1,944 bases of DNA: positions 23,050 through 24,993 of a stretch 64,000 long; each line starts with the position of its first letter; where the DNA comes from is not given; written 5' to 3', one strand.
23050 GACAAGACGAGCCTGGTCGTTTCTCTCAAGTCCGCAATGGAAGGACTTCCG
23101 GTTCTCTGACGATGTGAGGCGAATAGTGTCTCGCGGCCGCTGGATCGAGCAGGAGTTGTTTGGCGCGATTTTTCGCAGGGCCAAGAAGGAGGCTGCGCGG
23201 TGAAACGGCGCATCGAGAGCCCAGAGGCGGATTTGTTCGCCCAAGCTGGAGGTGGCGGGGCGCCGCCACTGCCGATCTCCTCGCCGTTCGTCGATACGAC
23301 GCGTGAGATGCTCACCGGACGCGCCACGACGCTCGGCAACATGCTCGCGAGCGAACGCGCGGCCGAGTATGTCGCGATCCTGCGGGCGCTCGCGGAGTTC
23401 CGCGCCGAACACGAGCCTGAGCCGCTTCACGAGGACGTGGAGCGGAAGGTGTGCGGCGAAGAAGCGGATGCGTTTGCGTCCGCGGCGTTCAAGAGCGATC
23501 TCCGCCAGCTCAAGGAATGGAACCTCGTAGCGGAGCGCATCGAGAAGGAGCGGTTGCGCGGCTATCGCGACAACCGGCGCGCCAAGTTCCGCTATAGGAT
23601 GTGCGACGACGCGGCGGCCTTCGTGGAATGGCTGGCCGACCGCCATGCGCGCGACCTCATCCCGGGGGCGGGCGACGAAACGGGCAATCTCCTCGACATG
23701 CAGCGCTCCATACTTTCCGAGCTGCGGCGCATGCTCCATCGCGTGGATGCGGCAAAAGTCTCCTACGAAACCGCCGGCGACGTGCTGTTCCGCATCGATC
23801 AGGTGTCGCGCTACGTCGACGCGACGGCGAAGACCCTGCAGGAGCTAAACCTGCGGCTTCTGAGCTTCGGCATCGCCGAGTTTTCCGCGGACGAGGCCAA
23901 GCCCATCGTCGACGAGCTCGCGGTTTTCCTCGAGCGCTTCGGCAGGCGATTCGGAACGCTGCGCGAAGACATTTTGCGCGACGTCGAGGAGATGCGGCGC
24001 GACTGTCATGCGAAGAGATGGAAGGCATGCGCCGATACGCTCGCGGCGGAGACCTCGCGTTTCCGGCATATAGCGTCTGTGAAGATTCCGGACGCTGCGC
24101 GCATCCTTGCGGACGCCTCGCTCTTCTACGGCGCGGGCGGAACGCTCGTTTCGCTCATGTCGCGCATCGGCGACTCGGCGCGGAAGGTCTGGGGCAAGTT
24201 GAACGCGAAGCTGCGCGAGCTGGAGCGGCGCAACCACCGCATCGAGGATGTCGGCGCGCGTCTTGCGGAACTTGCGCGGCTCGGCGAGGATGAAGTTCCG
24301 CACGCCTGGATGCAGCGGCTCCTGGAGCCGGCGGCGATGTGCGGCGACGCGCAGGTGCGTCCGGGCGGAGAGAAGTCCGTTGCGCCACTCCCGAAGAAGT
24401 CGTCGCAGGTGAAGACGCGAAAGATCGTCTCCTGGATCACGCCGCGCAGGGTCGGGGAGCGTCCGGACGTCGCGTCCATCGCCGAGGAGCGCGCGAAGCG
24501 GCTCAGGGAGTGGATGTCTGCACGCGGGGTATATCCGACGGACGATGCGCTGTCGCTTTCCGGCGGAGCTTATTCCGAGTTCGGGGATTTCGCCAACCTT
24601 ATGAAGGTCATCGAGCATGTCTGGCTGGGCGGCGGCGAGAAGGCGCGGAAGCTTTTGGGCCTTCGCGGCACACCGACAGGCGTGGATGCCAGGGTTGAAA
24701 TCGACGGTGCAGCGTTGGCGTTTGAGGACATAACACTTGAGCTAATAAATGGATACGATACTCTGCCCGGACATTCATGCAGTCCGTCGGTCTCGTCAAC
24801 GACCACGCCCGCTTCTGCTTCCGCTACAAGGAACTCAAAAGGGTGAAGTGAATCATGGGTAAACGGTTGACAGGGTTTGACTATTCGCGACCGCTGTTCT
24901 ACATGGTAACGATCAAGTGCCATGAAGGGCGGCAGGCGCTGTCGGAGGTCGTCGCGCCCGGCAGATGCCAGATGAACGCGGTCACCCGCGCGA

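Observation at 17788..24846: Wadjet-like SMC/Toprim four-gene system in a permuted B-C-D-A order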

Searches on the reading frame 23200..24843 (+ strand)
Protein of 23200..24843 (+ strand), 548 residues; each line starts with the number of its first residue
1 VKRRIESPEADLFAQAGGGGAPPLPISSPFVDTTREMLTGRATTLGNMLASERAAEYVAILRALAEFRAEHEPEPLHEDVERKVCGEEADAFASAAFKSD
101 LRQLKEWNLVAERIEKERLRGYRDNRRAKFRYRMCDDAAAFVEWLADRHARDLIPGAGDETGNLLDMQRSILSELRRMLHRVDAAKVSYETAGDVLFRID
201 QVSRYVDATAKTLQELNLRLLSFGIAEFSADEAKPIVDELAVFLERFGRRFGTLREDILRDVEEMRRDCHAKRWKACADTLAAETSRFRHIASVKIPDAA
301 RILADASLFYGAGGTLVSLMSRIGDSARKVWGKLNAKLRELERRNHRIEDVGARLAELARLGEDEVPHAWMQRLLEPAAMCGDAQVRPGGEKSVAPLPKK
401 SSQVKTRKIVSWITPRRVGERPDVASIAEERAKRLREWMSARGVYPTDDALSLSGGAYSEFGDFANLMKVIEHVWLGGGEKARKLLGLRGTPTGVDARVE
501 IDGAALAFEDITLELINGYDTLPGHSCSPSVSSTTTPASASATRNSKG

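Call 3: search_protein_families(library=pfam, proteins=[window:23200-24843:+], max_evalue=0.01)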
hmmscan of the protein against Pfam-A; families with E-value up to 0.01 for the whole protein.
window:23200-24843:+ (548 aa): 1 family
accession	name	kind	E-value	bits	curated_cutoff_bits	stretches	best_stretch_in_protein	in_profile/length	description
PF09660.15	DUF2397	-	5.1e-07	29.3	28.5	1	49-360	4-308/483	Protein of unknown function (DUF2397)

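Call 4: search_protein_families(library=padloc, proteins=[window:23200-24843:+], max_evalue=0.01)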
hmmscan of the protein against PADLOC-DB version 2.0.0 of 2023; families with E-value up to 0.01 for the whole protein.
window:23200-24843:+ (548 aa): 3 families
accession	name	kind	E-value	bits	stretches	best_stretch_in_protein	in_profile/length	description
PDLC00536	JetA2|JetA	-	1.1e-05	22.1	1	42-200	17-170/518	DUF2397 domain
PDLC00540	JetA2|JetA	-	0.00076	16.4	1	50-138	18-107/496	DUF2397 domain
PDLC00537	JetA2|JetA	-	0.00087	16.3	1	49-145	15-112/498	DUF2397 domain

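Call 5: search_protein_families(library=ncbifam, proteins=[window:23200-24843:+], max_evalue=0.01)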
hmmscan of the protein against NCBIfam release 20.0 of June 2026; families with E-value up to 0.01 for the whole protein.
window:23200-24843:+ (548 aa): 1 family
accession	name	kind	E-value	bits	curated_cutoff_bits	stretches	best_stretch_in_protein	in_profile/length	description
TIGR02677.1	TIGR02677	hypoth_equivalog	1.1e-05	24.3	165.85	1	49-360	6-311/494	TIGR02677 family protein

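Call 8: search_solved_structures(query=window:23200-24843:+, max_evalue=1)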
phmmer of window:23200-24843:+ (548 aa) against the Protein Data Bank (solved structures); distinct sequences matched with E-value up to 1: 1.
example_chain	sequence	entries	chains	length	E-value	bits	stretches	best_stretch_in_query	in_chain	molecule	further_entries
2apj_A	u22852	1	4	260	0.87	11.4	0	54-96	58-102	Putative Esterase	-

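Call 10: find_homologous_proteins(query=window:23200-24843:+, max_evalue=0.001)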
Query window:23200-24843:+ (548 aa): 162 proteins with E <= 0.001 among 8000 candidates; the best 120 are listed.
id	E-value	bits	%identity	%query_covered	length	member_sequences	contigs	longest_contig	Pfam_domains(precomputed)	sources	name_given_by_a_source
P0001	0.0e+0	1035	88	94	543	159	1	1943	PF09660.16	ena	-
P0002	0.0e+0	1033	95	89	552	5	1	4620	PF09660.16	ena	-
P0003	0.0e+0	1021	89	94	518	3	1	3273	PF09660.16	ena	-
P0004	3.2e-298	1008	96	86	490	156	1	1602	PF09660.16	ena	-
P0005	2.5e-291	985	84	94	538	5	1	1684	PF09660.16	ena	-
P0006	1.6e-284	963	87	94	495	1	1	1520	PF09660.16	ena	-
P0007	2.8e-282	955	82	93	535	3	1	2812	PF09660.16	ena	-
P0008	2.1e-281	952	81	94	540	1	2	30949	PF09660.16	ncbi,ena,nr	ncbi:MAG: hypothetical protein J6Z49_05300 [Kiritimatiellae bacterium]|nr:hypothetical protein [Kiri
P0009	8.6e-279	944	81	94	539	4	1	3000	PF09660.16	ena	-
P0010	1.1e-278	943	81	94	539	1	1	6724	-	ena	-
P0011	1.4e-278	943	81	94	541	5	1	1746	PF09660.16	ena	-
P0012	1.7e-278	943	82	94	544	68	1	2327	PF09660.16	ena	-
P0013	4.3e-278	941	82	94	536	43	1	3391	PF09660.16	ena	-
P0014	9.1e-278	940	82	94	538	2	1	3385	PF09660.16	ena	-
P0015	1.8e-276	936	86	89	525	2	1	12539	PF09660.16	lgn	-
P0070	8.7e-208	709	63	98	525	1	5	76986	PF09660.16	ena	-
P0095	2.6e-184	632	59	89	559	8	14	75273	PF09660.16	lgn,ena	-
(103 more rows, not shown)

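Call 12: find_encoding_contigs(protein=P0070, flank=10000, max_places=3)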
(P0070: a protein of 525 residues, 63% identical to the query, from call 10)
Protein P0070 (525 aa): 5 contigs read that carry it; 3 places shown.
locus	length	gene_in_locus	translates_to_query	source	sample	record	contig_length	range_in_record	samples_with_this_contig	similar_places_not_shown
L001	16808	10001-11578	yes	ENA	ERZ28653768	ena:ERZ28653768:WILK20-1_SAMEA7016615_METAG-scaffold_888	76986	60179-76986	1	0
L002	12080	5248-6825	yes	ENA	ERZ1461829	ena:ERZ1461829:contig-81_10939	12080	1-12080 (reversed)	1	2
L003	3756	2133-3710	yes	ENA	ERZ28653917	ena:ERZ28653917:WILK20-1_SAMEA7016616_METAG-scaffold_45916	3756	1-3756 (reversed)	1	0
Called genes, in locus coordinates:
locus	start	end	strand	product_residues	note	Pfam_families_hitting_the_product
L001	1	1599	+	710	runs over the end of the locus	PF02927:CelD_N, PF00759:Glyco_hydro_9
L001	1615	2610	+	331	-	PF00881:Nitroreductase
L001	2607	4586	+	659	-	PF04230:PS_pyruv_trans, PF00535:Glycos_transf_2, PF13641:Glyco_tranf_2_3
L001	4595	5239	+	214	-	PF09661:DUF2398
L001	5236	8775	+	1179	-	PF02463:SMC_N (weak), PF13304:AAA_21 (faint), PF13476:AAA_23 (weak), PF13555:AAA_29, PF13558:SbcC_Walker_B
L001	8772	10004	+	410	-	PF09664:DUF2399 (weak)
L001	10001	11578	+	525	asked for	PF09660:DUF2397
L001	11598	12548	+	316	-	PF13439:Glyco_transf_4 (faint), PF13579:Glyco_trans_4_4 (faint), PF20706:GT4-conflict (weak), PF00534:Glycos_transf_1, PF13692:Glyco_trans_1_4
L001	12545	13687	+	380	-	PF01663:Phosphodiest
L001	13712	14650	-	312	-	-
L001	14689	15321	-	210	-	PF04263:TPK_catalytic, PF21275:Thi_PPkinase_C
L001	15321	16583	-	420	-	PF03349:Toluene_X, PF00593:TonB_dep_Rec_b-barrel (faint)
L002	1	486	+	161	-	?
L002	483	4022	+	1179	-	PF02463:SMC_N (weak), PF13304:AAA_21 (faint), PF13476:AAA_23 (weak), PF13555:AAA_29, PF13558:SbcC_Walker_B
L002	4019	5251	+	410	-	PF09664:DUF2399 (weak)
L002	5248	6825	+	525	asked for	PF09660:DUF2397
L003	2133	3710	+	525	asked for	PF09660:DUF2397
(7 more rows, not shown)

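Call 13: find_encoding_contigs(protein=P0095, flank=10000, max_places=3)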
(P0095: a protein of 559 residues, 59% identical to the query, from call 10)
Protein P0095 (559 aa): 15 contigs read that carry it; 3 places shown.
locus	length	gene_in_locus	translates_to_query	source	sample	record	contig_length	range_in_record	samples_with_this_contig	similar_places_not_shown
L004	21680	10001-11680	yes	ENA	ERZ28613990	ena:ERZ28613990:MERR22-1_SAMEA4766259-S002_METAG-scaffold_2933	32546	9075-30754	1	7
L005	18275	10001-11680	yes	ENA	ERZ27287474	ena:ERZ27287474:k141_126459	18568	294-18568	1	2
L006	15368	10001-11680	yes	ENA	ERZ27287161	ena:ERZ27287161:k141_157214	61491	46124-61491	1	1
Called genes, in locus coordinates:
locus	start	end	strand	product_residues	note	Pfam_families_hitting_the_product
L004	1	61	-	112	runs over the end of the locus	PF12833:HTH_18, PF00165:HTH_AraC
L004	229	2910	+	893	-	PF16126:DUF4838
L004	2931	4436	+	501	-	PF13320:GH123_cat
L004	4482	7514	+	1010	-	PF12951:PATR (weak)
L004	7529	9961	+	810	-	PF16126:DUF4838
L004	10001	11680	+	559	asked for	PF09660:DUF2397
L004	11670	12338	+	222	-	PF09661:DUF2398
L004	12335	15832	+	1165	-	PF02463:SMC_N (weak), PF13304:AAA_21 (faint), PF13555:AAA_29, PF13558:SbcC_Walker_B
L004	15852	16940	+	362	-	PF17761:DUF1016_N, PF06250:YhcG_C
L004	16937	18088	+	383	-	-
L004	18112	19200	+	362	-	PF01936:NYN, PF13453:Zn_ribbon_TFIIB (weak)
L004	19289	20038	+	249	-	PF00300:His_Phos_1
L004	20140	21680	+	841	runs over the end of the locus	PF00295:Glyco_hydro_28, PF13229:Beta_helix (faint), PF22244:GCE_fung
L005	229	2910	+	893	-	PF16126:DUF4838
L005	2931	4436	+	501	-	PF13320:GH123_cat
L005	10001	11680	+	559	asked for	PF09660:DUF2397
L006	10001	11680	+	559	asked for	PF09660:DUF2397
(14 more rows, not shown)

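Call 16: find_related_loci(query=window:23200-24843:+, collection=genome_contigs, flank=10000)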
Query window:23200-24843:+ (548 aa) in genome_contigs; peptide patterns used: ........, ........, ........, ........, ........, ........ (x = any residue, [..] = any of these).
58 stretches matched a pattern; 14 encode a relative of the query (tblastn E <= 1e-3); 14 distinct loci.
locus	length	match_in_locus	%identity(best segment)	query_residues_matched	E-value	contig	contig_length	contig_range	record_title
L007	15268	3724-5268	93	1-513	0e+0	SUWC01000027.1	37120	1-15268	MAG: Lentisphaerae bacterium isolate SIG88 NODE_24184_length_37120_cov_2.654773, whole genome shotgun sequence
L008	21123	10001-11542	93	1-514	0e+0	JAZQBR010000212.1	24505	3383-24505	MAG: Kiritimatiellia bacterium isolate T1900044640_TS20190106.MAGScoT_cleanbin_000021 SGB_1239_k141_614844, whole genome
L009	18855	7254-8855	83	1-514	0e+0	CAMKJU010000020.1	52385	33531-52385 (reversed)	MAG: uncultured Lentisphaerae bacterium isolate SRR12081301_bin.91_metaWRAP_v1.3_MAG genome assembly, contig: ERZ1228976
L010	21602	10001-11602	81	1-514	0e+0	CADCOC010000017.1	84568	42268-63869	uncultured bacterium isolate RUG14821 genome assembly, contig: RUG14821_asm_17, whole genome shotgun sequence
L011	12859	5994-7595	82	1-514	0e+0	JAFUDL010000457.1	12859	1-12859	MAG: Kiritimatiellae bacterium isolate RGIG4394 Roe_deer_Omasum-1__c288331, whole genome shotgun sequence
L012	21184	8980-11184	81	1-545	0e+0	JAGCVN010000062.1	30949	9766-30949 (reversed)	MAG: Kiritimatiellae bacterium isolate RGIG10161 Yak_Rumen-4__c820303, whole genome shotgun sequence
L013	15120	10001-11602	81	1-514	0e+0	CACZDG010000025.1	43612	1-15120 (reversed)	uncultured bacterium isolate RUG12514 genome assembly, contig: RUG12514_asm_25, whole genome shotgun sequence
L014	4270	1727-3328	81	1-514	0e+0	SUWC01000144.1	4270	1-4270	MAG: Lentisphaerae bacterium isolate SIG88 NODE_282897_length_4270_cov_1.720492, whole genome shotgun sequence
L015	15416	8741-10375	80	1-514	0e+0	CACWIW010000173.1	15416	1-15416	uncultured bacterium isolate RUG10619 genome assembly, contig: RUG10619_asm_173, whole genome shotgun sequence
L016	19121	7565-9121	76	1-514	0e+0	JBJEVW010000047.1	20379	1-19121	MAG: Kiritimatiellia bacterium isolate PUUB37_bin.017 NODE_1544_length_20379_cov_6.992078, whole genome shotgun sequence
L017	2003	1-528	89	338-513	4e-105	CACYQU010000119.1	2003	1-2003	uncultured bacterium isolate RUG12190 genome assembly, contig: RUG12190_asm_119, whole genome shotgun sequence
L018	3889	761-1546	92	5-513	1e-75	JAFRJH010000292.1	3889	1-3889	MAG: Kiritimatiellae bacterium isolate RGIG2521 Goat_Jejunum-4__c225219, whole genome shotgun sequence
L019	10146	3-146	81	467-514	8e-18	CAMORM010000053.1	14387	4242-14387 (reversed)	MAG: uncultured Verrucomicrobia bacterium isolate SRR873601_bin.173_metaWRAP_v1.3_MAG genome assembly, contig: NODE_1247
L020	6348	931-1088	77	425-476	3e-9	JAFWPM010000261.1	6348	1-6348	MAG: Kiritimatiellae bacterium isolate RGIG5952 Sheep_Omasum-1__c921996, whole genome shotgun sequence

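Call 28: search_solved_structures(query=A2, max_evalue=1, show_alignments=2)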
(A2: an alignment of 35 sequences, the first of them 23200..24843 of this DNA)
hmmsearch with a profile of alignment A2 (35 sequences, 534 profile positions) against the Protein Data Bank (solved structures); distinct sequences matched with E-value up to 1: 1.
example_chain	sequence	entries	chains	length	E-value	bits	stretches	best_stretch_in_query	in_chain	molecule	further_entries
2yt4_A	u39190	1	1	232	0.39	12.4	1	349-459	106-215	Protein DGCR8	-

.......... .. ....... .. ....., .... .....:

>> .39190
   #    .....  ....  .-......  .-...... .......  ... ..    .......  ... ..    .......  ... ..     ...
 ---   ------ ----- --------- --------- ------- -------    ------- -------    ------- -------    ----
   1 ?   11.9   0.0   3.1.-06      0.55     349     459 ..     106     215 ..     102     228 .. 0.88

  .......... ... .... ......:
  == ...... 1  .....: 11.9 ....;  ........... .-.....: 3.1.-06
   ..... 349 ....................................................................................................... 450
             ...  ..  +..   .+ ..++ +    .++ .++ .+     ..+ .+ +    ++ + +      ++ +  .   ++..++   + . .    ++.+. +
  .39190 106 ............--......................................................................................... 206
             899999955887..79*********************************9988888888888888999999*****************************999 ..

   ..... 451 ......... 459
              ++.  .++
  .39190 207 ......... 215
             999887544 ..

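Call 41: predict_structure(alignment_id=A2)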
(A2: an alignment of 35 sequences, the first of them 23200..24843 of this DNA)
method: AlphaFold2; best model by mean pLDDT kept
length: 548 residues; sequences in the alignment: 35
mean_pLDDT: 74.0   pTM: 0.40
mean pLDDT of the five models: 74.0, 73.7, 71.4, 70.7, 70.4
residues with pLDDT >= 90: 162; 70-90: 206; 50-70: 71; < 50: 109
segments of 3 or more residues with pLDDT < 50: 1-21, 154-161, 376-418, 519-548
pLDDT, mean of each block of 10 residues (from residue 1): 36 35 74 82 61 88 87 78 87 89 86 64 58 82 75 43 78 94 92 94 90 82 69 71 70 90 94 95 86 86 95 88 84 79 77 71 61 48 43 47 38 42 64 92 89 92 92 88 91 92 90 78 36 34 35
secondary structure, 60 per line:
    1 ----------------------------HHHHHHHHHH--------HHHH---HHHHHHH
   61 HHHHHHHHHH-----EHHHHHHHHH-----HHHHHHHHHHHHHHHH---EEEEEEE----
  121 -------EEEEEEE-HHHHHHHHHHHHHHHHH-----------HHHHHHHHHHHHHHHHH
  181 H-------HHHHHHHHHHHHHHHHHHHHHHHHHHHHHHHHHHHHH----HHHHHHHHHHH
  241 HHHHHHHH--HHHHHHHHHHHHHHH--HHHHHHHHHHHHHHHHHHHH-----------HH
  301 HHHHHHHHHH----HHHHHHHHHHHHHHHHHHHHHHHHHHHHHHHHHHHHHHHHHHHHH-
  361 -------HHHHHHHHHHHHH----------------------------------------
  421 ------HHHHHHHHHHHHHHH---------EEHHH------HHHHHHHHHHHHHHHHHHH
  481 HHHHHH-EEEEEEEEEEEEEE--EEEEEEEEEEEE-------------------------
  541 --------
elements in order: H29-38 H47-50 H54-70 H77-85 H91-106 E110-116 E128-134 H136-152 H164-181 H189-225 H230-248 H251-265 H268-287 H299-310 H315-359 H368-380 H427-441 H462-486 E488-501 E504-515

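Call 44: fold_search(model_id=the predicted structure, library=pdb)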
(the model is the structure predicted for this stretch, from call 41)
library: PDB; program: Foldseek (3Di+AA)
matches with E <= 10: 505; with E <= 0.001: 1
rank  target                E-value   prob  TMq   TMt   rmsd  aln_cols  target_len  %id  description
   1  9qe0_E                7.6e-08  1.00  0.26  0.29  37.5       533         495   14  Neobacillus vireti Wadjet-II JetABC dimer (released 2025-06-25)
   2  3rpu_X                3.9e-03  0.97  0.15  0.24  17.4       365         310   11  Crystal structure of the MukE-MukF complex (released 2012-03-14)
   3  1t98_B                9.3e-03  0.96  0.14  0.26  15.3       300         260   14  Crystal Structure of MukF(1-287) (released 2005-05-24)
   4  2ntx_B                8.3e-02  0.20  0.10  0.16  22.7       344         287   13  Prone8 (released 2007-01-23)
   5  5z7b_B                8.7e-02  0.84  0.12  0.32  15.1       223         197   10  Crystal structure of the VanR transcription factor in complex with vanillate (released 2018-08-29)
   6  3p9i_A                1.0e-01  0.84  0.13  0.19  17.2       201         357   14  Crystal structure of perennial ryegrass LpOMT1 complexed with S-adenosyl-L-homocysteine and sinapaldehyde (released 2011-01-12)
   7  3pja_J                1.6e-01  0.51  0.09  0.21  23.8       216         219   12  Crystal structure of human C3PO complex (released 2011-05-11)
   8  1lnw_H                1.7e-01  0.98  0.15  0.48   8.0       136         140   18  CRYSTAL STRUCTURE OF THE MEXR REPRESSOR OF THE MEXAB-OPRM MULTIDRUG EFFLUX OPERON OF PSEUDOMONAS AERUGINOSA (released 2002-09-11)
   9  3pja_K                1.7e-01  0.30  0.08  0.18  23.3       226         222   14  Crystal structure of human C3PO complex (released 2011-05-11)
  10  9qe1_J                1.7e-01  1.00  0.16  0.70   3.5       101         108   19  Neobacillus vireti Wadjet-II JetABC monomer (released 2025-06-25)
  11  6xr2_E                2.0e-01  0.35  0.09  0.25  21.9       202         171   15  Computationally designed right-handed alpha/alpha homotrimeric toroid with 3 repeats per subunit (released 2021-07-14)
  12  3p9c                  2.4e-01  0.69  0.13  0.19  18.2       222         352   14  Crystal structure of perennial ryegrass LpOMT1 bound to SAH (released 2011-01-12)
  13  9qbc                  2.6e-01  0.97  0.13  0.51   5.2       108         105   15  Crystal structure of Brachyspira hampsonii PadR (released 2026-03-11)
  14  3pja_L                3.1e-01  0.20  0.09  0.19  23.0       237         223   15  Crystal structure of human C3PO complex (released 2011-05-11)
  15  7z1o_O                3.4e-01  0.57  0.12  0.11  13.7       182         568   13  Structure of yeast RNA Polymerase III PTC + NTPs (released 2022-08-31)
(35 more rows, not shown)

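Call 47: search_protein_families(library=pfam, alignment_id=A2, max_evalue=0.01)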
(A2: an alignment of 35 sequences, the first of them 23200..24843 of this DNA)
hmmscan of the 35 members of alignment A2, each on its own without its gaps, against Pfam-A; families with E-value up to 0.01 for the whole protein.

A. member 1, window:23200-24843:+ (548 aa): 1 family
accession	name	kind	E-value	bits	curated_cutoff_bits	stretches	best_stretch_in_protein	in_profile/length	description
PF09660.15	DUF2397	-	5.1e-07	29.3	28.5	1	49-360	4-308/483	Protein of unknown function (DUF2397)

B. families by the number of members that match (of 35 scanned): 1 family
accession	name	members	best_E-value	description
PF09660.15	DUF2397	32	1.9e-13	Protein of unknown function (DUF2397)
